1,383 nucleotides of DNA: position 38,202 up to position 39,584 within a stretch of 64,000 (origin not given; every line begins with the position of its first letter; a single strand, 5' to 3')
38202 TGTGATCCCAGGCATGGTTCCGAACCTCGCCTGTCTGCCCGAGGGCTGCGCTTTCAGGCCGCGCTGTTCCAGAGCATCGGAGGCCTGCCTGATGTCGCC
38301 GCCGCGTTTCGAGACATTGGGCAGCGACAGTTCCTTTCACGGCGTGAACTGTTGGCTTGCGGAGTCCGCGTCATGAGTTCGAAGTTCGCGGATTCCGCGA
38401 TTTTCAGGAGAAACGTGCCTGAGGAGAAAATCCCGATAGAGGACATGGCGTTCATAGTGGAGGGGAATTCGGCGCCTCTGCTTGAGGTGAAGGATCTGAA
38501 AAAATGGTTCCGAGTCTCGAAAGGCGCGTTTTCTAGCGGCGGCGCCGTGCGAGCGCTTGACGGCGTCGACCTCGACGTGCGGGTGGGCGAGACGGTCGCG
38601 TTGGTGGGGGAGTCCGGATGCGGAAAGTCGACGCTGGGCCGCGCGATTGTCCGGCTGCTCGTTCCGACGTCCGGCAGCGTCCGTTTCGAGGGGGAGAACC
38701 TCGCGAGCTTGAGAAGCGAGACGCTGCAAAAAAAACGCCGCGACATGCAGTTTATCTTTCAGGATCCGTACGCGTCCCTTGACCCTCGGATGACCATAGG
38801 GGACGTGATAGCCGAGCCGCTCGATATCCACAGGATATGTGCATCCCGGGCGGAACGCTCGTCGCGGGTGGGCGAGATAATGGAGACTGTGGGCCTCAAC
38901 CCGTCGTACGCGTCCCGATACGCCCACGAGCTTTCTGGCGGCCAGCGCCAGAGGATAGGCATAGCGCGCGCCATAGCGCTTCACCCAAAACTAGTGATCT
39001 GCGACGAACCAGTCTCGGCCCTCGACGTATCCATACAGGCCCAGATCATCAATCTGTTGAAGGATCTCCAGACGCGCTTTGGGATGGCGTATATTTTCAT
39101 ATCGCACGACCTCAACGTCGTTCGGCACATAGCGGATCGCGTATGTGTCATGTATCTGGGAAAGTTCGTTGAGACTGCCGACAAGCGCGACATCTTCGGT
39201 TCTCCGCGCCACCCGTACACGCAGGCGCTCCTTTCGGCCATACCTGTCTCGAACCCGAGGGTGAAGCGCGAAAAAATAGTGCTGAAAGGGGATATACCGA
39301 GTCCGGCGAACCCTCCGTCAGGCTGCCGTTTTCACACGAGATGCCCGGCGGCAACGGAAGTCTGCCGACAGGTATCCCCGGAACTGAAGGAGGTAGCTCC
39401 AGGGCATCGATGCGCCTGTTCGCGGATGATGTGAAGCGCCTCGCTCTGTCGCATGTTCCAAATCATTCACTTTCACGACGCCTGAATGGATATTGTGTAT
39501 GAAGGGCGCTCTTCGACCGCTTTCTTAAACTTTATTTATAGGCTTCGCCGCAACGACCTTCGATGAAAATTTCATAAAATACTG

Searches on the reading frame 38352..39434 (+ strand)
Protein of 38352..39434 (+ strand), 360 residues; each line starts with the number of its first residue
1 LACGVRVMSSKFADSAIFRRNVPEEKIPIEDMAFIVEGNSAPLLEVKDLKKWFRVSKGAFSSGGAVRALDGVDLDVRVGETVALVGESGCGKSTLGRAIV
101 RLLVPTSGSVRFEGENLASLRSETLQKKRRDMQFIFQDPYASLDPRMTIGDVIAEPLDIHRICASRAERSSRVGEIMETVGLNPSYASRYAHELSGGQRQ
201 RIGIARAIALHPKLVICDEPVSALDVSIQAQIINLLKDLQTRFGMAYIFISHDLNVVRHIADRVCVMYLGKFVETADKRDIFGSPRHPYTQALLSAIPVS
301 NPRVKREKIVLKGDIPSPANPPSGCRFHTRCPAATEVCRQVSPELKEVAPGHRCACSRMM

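Call 7: search_protein_families(library=ncbifam, proteins=[window:38352-39434:+])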
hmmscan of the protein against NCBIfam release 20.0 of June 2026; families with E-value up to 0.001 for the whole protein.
window:38352-39434:+ (360 aa): 190 families (the best 25 are shown)
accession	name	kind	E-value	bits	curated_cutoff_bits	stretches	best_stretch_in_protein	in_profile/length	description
NF008453.0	PRK11308.1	subfamily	1.3e-128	429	408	1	39-358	8-325/334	dipeptide ABC transporter ATP-binding protein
NF011659.0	PRK15079.1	equivalog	1.4e-122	408.6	540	1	40-358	8-330/334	murein tripeptide/oligopeptide ABC transporter ATP binding protein OppF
NF043071.1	DppF_dipep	equivalog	1.9e-112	375.9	660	1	38-356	8-324/331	dipeptide ABC transporter ATP-binding subunit DppF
NF007613.0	PRK10261.1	equivalog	2e-102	343.6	1077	1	26-318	298-589/623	glutathione ABC transporter ATP-binding protein GsiA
NF043078.1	MMSYN1_0168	equivalog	1.6e-85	288.1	800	3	173-311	473-611/649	oligopeptide ABC transporter ATP-binding protein OppF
TIGR02769.1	nickel_nikE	equivalog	8e-79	264.8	332.55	1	43-306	2-262/265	nickel import ATP-binding protein NikE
NF011713.0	PRK15134.1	equivalog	1.2e-77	261.7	834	1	35-295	267-527/529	microcin C ABC transporter ATP-binding protein YejF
NF007739.0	PRK10419.1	subfamily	1.2e-73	248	354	1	43-303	3-260/268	nickel ABC transporter ATP-binding protein NikE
NF008246.0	PRK11022.1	equivalog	5.5e-72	242.6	541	1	64-357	18-315/326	dipeptide ABC transporter ATP-binding protein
NF007010.1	PRK09473.1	subfamily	1.2e-70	237.8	575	1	43-358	1-313/318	oligopeptide ABC transporter ATP-binding protein OppD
NF043079.1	MMSYN1_0167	equivalog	7.8e-65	219.7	740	2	131-353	307-529/561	oligopeptide ABC transporter ATP-binding protein OppD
NF011692.0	PRK15112.1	equivalog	2.3e-57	194.6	452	1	43-295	5-252/269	putrescine export ABC transporter ATP-binding protein SapF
NF047576.1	opine_ATP_CntF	equivalog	4.8e-57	193.2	385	1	70-296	21-252/264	staphylopine uptake ABC transporter ATP-binding protein CntF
NF047578.1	opine_ATP_CntD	equivalog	6.2e-57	192.9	380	1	70-296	21-252/266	staphylopine uptake ABC transporter ATP-binding protein CntD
TIGR02770.1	nickel_nikD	equivalog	1.7e-55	187.9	318.7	1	70-296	3-228/230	nickel import ATP-binding protein NikD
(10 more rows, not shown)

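Call 13: find_encoding_contigs(protein=window:38373-39434:+, flank=3000, max_places=10)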
Protein window:38373-39434:+ (353 aa): 1 contig read that carries it; 1 place shown.
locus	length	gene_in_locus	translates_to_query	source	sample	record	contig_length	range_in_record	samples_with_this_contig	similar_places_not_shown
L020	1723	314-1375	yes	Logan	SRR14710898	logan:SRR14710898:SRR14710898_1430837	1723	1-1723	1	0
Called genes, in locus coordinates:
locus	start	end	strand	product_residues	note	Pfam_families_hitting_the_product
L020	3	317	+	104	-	?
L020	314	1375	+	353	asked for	PF00005:ABC_tran, PF02463:SMC_N (weak), PF13555:AAA_29 (weak), PF13304:AAA_21 (faint), PF08352:oligo_HPY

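Call 25: find_homologous_proteins(query=window:38373-39434:+, max_evalue=1e-100)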
Query window:38373-39434:+ (353 aa): 7620 proteins with E <= 1e-100 among 8000 candidates; the best 120 are listed.
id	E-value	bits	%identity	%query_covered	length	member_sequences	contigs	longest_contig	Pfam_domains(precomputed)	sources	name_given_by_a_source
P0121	3.0e-216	735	100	93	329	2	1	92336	PF00005.34,PF13555.13,PF02463.26,PF08352.18,PF13304.13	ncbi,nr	ncbi:MAG: dipeptide ABC transporter ATP-binding protein [Synergistaceae bacterium]|nr:dipeptide ABC 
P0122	1.3e-181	621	80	98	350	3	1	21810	PF00005.34,PF08352.18,PF13304.13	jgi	jgi:oligopeptide/dipeptide ABC transporter ATP-binding protein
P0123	2.4e-173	594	56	91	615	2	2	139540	PF00005.34,PF13401.13,PF08352.18,PF13304.13,PF13191.13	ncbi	ncbi:MAG: dipeptide ABC transporter ATP-binding protein [Bdellovibrio sp.]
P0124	3.4e-168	577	57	90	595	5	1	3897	PF00005.34,PF02463.26,PF08352.18,PF13304.13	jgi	jgi:peptide/nickel transport system ATP-binding protein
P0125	4.3e-166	570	73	100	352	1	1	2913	PF00005.34,PF08352.18,PF13304.13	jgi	jgi:oligopeptide/dipeptide ABC transporter ATP-binding protein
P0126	7.5e-165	566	57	89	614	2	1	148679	PF00005.34,PF13555.13,PF13401.13,PF20703.4,PF02463.26,PF08352.18,PF13304.13,PF13191.13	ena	-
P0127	6.7e-163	560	76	90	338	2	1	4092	PF00005.34,PF02463.26,PF08352.18,PF13304.13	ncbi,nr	ncbi:MAG: dipeptide ABC transporter ATP-binding protein [Synergistaceae bacterium]|nr:dipeptide ABC 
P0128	1.4e-160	552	75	93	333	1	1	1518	PF00005.34,PF13555.13,PF08352.18,PF13304.13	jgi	jgi:oligopeptide/dipeptide ABC transporter ATP-binding protein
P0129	2.6e-160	551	72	100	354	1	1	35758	PF00005.34,PF02463.26,PF08352.18,PF13304.13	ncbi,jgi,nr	ncbi:MAG: ATP-binding cassette domain-containing protein [Synergistaceae bacterium]|jgi:oligopeptide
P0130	4.1e-160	551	-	-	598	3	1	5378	PF00005.34,PF08352.18,PF13304.13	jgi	jgi:peptide/nickel transport system ATP-binding protein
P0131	2.7e-159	548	75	90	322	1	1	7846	PF00005.34,PF02463.26,PF08352.18,PF13304.13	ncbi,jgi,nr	ncbi:MAG: dipeptide ABC transporter ATP-binding protein [Synergistaceae bacterium]|jgi:oligopeptide 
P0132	4.9e-159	547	75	91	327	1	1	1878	PF00005.34,PF08352.18,PF13304.13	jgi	jgi:oligopeptide/dipeptide ABC transporter ATP-binding protein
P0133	1.2e-158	546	75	90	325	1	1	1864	PF00005.34,PF02463.26,PF08352.18,PF13304.13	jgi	jgi:oligopeptide/dipeptide ABC transporter ATP-binding protein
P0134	1.6e-158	545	75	92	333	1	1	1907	PF00005.34,PF08352.18,PF13304.13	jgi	jgi:oligopeptide/dipeptide ABC transporter ATP-binding protein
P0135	2.2e-158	545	76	90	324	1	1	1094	PF00005.34,PF02463.26,PF08352.18,PF13304.13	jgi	jgi:oligopeptide/dipeptide ABC transporter ATP-binding protein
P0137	1.8e-157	542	75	90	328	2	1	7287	PF00005.34,PF08352.18,PF13304.13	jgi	jgi:oligopeptide transport system ATP-binding protein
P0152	2.3e-153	528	73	89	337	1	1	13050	PF00005.34,PF08352.18,PF13304.13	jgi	jgi:oligopeptide/dipeptide ABC transporter ATP-binding protein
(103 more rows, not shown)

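Call 26: find_encoding_contigs(protein=P0122, flank=3000, max_places=3)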
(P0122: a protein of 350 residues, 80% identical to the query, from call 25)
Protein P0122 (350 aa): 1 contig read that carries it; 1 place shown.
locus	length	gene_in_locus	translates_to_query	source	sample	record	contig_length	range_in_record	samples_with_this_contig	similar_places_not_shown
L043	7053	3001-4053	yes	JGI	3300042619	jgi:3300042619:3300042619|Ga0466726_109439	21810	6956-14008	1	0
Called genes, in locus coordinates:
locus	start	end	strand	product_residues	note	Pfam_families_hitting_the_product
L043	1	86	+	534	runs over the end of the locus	PF00496:SBP_bac_5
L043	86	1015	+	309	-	PF19300:BPD_transp_1_N, PF00528:BPD_transp_1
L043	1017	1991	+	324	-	PF12911:OppC_N, PF00528:BPD_transp_1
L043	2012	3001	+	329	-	PF00005:ABC_tran, PF13304:AAA_21 (weak), PF08352:oligo_HPY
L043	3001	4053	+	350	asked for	PF00005:ABC_tran, PF13304:AAA_21 (faint), PF08352:oligo_HPY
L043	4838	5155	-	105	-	PF08797:HIRAN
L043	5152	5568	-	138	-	PF12844:HTH_19 (weak), PF13560:HTH_31, PF01381:HTH_3, PF13413:HTH_25 (faint)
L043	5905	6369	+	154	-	PF07963:N_methyl (weak)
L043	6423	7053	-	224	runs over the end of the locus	-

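Call 27: find_encoding_contigs(protein=P0131, flank=3000, max_places=3)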
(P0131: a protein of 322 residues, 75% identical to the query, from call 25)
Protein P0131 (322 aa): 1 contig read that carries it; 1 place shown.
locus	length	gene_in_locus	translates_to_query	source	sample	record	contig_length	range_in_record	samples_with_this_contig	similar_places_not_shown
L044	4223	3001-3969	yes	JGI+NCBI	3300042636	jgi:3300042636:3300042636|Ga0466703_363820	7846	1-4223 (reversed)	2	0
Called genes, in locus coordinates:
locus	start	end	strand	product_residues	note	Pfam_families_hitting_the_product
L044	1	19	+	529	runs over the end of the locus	PF00496:SBP_bac_5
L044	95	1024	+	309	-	PF19300:BPD_transp_1_N, PF00528:BPD_transp_1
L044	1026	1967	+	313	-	PF12911:OppC_N, PF00528:BPD_transp_1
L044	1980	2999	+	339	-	PF00005:ABC_tran, PF13304:AAA_21 (faint), PF08352:oligo_HPY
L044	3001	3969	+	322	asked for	PF00005:ABC_tran, PF02463:SMC_N (weak), PF13304:AAA_21 (faint), PF08352:oligo_HPY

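Call 28: find_encoding_contigs(protein=P0129, flank=3000, max_places=3)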
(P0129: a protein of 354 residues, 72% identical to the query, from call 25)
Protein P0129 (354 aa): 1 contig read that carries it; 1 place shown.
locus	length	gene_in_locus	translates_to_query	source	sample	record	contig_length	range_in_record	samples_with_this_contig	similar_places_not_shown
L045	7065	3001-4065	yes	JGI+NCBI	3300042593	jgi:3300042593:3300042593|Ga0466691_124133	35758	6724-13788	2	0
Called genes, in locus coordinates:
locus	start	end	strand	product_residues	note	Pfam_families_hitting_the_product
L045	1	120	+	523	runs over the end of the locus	PF00496:SBP_bac_5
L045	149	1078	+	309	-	PF19300:BPD_transp_1_N, PF00528:BPD_transp_1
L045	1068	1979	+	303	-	PF12911:OppC_N, PF00528:BPD_transp_1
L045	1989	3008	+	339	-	PF00005:ABC_tran, PF13304:AAA_21 (weak), PF08352:oligo_HPY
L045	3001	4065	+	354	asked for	PF00005:ABC_tran, PF02463:SMC_N (weak), PF13304:AAA_21 (faint), PF08352:oligo_HPY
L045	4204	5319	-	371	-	PF01168:Ala_racemase_N, PF00842:Ala_racemase_C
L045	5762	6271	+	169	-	PF03802:CitX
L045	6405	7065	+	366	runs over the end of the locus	PF01041:DegT_DnrJ_EryC1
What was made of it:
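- In L045 the element is separated from dppF by a minus-strand alanine racemase gene, so it cannot be a dpp 3' UTR there (call 28). In L045 a gene (citX) follows on the same strand (call 28).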

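Call 35: find_encoding_contigs(protein=P0152, flank=4000, max_places=3)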
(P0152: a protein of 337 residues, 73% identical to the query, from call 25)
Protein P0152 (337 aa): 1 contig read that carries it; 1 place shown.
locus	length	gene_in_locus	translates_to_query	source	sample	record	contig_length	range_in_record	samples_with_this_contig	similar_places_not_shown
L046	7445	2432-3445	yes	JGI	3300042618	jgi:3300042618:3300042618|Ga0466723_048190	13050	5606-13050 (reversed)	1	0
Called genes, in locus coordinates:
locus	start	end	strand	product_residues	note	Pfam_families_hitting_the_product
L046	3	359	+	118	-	?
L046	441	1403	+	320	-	PF12911:OppC_N, PF00528:BPD_transp_1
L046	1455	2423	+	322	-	PF00005:ABC_tran, PF13304:AAA_21 (weak), PF08352:oligo_HPY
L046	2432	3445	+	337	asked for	PF00005:ABC_tran, PF13304:AAA_21 (faint), PF08352:oligo_HPY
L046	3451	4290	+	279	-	PF04951:Peptidase_M55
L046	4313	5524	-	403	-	PF01168:Ala_racemase_N, PF00842:Ala_racemase_C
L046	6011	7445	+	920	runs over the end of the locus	PF00133:tRNA-synt_1, PF09334:tRNA-synt_1g, PF13603:tRNA-synt_1_2 (weak), PF09334:tRNA-synt_1g (weak), PF01406:tRNA-synt_1e (weak), PF08264:Anticodon_1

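Call 36: find_encoding_contigs(protein=P0137, flank=4000, max_places=3)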
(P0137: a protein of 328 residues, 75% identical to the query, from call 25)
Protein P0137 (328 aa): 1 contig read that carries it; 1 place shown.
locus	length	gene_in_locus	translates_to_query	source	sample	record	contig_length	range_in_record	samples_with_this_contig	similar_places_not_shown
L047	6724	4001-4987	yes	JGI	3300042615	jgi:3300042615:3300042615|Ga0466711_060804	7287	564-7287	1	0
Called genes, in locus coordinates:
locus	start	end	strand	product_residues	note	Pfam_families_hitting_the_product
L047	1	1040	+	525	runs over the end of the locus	PF00496:SBP_bac_5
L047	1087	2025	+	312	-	PF19300:BPD_transp_1_N, PF00528:BPD_transp_1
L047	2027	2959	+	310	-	PF12911:OppC_N, PF00528:BPD_transp_1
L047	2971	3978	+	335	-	PF00005:ABC_tran, PF13304:AAA_21 (weak), PF08352:oligo_HPY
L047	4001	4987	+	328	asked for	PF00005:ABC_tran, PF13304:AAA_21 (faint), PF08352:oligo_HPY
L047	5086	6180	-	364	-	PF01168:Ala_racemase_N, PF00842:Ala_racemase_C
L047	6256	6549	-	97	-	PF00665:rve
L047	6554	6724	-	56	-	?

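Call 39: find_encoding_contigs(protein=P0125, flank=4000, max_places=3)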
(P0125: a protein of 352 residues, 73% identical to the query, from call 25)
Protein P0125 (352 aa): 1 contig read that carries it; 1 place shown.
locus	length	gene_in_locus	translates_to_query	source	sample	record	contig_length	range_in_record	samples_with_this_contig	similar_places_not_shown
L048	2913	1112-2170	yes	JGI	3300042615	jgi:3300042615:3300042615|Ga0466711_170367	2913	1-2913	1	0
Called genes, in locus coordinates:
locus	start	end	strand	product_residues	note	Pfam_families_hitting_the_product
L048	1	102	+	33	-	?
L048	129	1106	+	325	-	PF00005:ABC_tran, PF13304:AAA_21 (weak), PF08352:oligo_HPY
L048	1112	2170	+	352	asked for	PF00005:ABC_tran, PF13304:AAA_21 (faint), PF08352:oligo_HPY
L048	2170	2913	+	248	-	?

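Call 40: find_encoding_contigs(protein=P0127, flank=4000, max_places=3)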
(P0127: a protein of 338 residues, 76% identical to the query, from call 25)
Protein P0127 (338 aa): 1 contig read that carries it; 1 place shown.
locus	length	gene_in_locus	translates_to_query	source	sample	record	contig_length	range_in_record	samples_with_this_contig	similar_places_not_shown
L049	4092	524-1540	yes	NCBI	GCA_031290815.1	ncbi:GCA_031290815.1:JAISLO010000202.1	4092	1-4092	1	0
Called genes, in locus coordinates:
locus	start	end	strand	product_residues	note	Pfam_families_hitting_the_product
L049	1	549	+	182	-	PF00005:ABC_tran, PF13304:AAA_21 (weak), PF08352:oligo_HPY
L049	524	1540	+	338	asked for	PF00005:ABC_tran, PF02463:SMC_N (weak), PF13304:AAA_21 (faint), PF08352:oligo_HPY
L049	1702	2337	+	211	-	PF04773:FecR (weak)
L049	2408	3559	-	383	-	PF00248:Aldo_ket_red, PF13187:Fer4_9 (weak)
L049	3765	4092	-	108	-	?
